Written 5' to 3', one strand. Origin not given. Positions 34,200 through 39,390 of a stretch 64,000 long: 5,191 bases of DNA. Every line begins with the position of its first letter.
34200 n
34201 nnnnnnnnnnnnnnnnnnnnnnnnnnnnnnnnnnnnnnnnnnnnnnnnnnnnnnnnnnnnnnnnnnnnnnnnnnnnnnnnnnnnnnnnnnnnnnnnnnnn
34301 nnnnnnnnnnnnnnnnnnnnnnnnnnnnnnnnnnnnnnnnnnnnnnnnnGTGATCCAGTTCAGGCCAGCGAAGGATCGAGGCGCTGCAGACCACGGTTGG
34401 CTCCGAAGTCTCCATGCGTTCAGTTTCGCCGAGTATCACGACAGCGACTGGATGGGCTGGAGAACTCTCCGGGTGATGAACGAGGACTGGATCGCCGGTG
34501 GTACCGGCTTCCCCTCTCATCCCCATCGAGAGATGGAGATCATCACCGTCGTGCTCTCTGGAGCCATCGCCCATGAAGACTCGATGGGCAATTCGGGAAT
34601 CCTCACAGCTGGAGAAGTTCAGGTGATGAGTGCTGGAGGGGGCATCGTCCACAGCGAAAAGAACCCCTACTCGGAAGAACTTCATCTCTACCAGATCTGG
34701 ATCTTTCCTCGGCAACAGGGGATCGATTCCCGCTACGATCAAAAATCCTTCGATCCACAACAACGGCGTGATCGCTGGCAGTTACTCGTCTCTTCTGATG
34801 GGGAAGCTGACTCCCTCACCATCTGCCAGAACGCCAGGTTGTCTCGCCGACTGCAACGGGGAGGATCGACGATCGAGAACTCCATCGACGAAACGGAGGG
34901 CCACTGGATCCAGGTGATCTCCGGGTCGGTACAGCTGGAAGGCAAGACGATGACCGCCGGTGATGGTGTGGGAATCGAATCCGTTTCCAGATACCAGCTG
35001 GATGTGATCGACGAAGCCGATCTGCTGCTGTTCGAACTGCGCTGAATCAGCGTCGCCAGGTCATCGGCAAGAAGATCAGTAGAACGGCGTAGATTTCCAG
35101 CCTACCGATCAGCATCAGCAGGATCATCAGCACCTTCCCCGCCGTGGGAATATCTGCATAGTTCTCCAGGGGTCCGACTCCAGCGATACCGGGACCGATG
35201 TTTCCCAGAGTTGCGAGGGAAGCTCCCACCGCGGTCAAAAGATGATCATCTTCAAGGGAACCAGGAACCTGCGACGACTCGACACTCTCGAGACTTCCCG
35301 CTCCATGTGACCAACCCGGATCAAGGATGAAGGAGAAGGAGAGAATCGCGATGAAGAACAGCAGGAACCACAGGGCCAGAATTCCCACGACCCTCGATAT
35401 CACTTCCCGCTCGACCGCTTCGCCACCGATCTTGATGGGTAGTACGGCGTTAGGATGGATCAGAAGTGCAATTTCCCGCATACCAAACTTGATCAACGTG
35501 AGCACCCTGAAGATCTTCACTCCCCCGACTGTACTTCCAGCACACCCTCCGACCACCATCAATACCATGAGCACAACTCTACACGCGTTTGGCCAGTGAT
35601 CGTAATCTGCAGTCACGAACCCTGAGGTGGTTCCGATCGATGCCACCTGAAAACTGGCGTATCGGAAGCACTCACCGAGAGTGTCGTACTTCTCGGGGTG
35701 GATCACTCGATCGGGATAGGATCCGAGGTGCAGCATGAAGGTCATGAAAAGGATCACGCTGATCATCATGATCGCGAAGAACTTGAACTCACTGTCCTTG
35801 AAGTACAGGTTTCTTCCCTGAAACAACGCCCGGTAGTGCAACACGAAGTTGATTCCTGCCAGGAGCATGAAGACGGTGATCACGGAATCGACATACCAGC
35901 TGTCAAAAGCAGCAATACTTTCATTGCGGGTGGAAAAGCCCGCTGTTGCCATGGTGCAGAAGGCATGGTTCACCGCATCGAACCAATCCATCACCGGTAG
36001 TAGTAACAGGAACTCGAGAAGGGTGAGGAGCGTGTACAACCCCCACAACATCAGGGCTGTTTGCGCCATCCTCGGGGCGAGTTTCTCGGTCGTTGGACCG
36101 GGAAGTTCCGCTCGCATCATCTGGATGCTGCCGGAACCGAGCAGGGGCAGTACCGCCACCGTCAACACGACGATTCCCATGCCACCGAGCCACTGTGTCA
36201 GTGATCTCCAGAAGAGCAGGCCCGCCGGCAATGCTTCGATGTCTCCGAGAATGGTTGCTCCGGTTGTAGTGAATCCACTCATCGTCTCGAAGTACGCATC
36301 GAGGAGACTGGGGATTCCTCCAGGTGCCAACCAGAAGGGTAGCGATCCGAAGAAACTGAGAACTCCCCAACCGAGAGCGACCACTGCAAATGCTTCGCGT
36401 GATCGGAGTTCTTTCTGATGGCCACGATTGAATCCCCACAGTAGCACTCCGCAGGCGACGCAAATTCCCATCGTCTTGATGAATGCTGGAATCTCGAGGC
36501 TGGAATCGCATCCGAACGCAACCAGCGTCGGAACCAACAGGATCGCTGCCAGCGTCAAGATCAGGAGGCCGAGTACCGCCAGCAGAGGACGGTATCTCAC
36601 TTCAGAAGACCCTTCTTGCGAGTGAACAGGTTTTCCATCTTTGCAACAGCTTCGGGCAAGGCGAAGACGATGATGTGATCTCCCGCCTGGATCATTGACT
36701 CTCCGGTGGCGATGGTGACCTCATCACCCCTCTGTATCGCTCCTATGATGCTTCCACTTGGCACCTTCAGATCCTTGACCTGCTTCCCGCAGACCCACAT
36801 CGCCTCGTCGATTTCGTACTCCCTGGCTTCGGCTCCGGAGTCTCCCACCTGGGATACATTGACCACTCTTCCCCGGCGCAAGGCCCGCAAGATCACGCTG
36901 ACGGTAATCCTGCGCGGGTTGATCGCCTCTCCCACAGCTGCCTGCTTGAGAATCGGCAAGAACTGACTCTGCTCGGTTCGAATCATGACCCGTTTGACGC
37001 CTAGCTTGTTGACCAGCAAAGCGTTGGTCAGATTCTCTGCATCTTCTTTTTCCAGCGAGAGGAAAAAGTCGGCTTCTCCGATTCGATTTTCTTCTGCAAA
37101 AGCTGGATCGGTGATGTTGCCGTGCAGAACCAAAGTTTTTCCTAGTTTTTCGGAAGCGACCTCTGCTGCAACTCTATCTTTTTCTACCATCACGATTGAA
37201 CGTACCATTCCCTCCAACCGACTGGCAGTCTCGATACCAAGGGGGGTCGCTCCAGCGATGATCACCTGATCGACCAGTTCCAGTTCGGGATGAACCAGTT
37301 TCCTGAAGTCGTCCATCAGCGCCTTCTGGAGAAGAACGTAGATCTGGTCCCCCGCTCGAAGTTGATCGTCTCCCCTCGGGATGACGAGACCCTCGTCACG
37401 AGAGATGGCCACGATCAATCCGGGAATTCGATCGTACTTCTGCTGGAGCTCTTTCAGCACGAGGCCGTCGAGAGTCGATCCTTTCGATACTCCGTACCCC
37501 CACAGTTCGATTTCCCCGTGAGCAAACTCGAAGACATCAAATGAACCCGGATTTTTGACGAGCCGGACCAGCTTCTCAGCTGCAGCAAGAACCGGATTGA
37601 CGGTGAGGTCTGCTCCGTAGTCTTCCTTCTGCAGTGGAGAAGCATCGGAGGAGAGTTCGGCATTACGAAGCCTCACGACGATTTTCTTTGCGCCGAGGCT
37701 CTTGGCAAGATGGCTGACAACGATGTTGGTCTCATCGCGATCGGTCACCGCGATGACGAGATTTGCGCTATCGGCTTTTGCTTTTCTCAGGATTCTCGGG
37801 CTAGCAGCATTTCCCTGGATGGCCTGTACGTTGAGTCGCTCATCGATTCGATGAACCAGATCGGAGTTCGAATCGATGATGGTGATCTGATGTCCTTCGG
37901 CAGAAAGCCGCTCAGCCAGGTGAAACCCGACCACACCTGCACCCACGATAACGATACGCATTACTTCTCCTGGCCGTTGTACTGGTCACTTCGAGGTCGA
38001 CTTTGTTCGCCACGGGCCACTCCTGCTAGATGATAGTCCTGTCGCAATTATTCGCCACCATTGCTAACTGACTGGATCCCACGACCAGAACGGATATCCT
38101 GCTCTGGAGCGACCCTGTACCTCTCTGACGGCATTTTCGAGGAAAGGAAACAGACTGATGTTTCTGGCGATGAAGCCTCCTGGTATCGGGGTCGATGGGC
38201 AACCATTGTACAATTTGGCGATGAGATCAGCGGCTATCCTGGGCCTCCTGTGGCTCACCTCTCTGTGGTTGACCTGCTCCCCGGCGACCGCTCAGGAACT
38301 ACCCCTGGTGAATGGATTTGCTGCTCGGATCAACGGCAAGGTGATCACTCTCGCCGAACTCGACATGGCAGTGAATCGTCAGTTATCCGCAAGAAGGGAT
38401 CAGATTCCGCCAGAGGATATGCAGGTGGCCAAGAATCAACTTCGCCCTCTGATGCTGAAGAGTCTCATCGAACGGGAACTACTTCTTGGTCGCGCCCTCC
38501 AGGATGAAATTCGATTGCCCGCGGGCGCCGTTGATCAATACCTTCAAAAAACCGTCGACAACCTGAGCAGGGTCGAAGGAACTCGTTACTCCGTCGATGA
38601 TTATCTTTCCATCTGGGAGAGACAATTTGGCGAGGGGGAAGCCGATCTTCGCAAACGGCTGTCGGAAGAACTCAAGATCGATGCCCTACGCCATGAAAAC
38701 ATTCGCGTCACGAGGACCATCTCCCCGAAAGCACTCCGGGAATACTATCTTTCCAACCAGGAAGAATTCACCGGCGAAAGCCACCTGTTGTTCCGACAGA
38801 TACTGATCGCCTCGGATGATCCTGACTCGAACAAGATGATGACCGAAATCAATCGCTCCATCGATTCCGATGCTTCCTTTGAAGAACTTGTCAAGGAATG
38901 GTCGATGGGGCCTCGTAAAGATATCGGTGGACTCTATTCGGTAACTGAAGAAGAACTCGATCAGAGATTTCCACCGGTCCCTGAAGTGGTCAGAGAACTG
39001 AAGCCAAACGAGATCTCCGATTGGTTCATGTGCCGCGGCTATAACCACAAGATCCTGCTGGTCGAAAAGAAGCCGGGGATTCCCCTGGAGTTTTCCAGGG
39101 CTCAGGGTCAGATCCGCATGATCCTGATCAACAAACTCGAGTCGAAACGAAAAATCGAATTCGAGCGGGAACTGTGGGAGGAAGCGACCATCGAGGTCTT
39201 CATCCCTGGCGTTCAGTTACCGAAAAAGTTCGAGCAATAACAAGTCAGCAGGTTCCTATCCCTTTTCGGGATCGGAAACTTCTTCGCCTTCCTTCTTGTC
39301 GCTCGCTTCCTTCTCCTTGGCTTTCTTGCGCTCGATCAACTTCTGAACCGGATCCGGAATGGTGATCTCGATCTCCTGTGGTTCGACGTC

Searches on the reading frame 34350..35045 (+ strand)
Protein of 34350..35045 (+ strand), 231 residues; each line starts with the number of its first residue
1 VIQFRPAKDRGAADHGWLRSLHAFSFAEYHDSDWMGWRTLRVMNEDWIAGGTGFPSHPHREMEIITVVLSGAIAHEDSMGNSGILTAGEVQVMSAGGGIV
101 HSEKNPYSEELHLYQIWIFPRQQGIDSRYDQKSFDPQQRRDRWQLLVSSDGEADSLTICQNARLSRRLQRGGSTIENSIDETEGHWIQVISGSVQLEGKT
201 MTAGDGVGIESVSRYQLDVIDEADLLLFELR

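Call 72: search_protein_families(library=pfam, proteins=[window:34350-35045:+], max_evalue=0.00001)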
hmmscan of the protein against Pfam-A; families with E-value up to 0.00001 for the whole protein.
window:34350-35045:+ (231 aa): 3 families
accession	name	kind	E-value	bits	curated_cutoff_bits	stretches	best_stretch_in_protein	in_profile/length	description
PF02678.22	Pirin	-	4.9e-33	113.8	26.1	1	8-118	6-108/108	Pirin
PF17954.7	Pirin_C_2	-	1.9e-20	73.3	22.9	1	145-230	1-86/86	Quercetinase C-terminal cupin domain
PF07883.17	Cupin_2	-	1.2e-07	31.8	27.2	0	49-117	6-68/70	Cupin domain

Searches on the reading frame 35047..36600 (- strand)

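Call 8: search_protein_families(library=pfam, proteins=[window:35047-36600:-], max_evalue=0.00001)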
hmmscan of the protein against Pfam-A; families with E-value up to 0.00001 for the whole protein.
window:35047-36600:- (517 aa): 1 family
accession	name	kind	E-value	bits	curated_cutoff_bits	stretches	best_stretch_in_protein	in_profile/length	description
PF02386.22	TrkH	-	4.1e-73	247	27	1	38-422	3-425/502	Cation transport protein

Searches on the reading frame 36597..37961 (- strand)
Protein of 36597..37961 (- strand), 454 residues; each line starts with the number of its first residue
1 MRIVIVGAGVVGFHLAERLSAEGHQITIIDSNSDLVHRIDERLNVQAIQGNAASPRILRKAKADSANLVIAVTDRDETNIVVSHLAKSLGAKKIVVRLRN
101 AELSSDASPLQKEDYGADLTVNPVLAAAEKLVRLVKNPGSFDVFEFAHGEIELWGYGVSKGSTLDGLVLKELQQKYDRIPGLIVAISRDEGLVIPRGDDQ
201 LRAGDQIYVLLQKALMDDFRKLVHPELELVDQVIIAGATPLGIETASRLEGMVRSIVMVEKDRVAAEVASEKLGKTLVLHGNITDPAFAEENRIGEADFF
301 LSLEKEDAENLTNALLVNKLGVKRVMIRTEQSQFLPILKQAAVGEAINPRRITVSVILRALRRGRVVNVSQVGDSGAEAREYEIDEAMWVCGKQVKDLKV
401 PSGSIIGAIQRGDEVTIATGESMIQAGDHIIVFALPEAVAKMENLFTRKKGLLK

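Call 8: search_protein_families(library=pfam, proteins=[window:36597-37961:-], max_evalue=0.00001)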
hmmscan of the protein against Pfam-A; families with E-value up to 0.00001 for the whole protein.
window:36597-37961:- (454 aa): 5 families
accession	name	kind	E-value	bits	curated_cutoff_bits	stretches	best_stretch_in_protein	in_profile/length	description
PF02254.24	TrkA_N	-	6.8e-41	139.7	23.8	2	3-122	1-115/116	TrkA-N domain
PF02080.26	TrkA_C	-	4.5e-26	91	27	2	381-446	3-70/71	TrkA-C domain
PF13241.12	NAD_binding_7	-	8.9e-07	29.9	22.1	1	2-90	9-86/104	Putative NAD(P)-binding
PF07992.20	Pyr_redox_2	-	2.3e-06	27.7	26.1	0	2-44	144-186/291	Pyridine nucleotide-disulphide oxidoreductase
PF00070.33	Pyr_redox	-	6e-06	27.1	22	0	2-41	1-40/82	Pyridine nucleotide-disulphide oxidoreductase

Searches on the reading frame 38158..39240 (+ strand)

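Call 72: search_protein_families(library=pfam, proteins=[window:38158-39240:+], max_evalue=0.00001)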
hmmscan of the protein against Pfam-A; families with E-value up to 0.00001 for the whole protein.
window:38158-39240:+ (360 aa): 1 family
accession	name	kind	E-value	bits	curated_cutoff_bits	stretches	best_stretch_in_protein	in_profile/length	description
PF13624.11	SurA_N_3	-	1.8e-09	38.1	27.2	1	53-137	40-124/162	SurA-like N-terminal domain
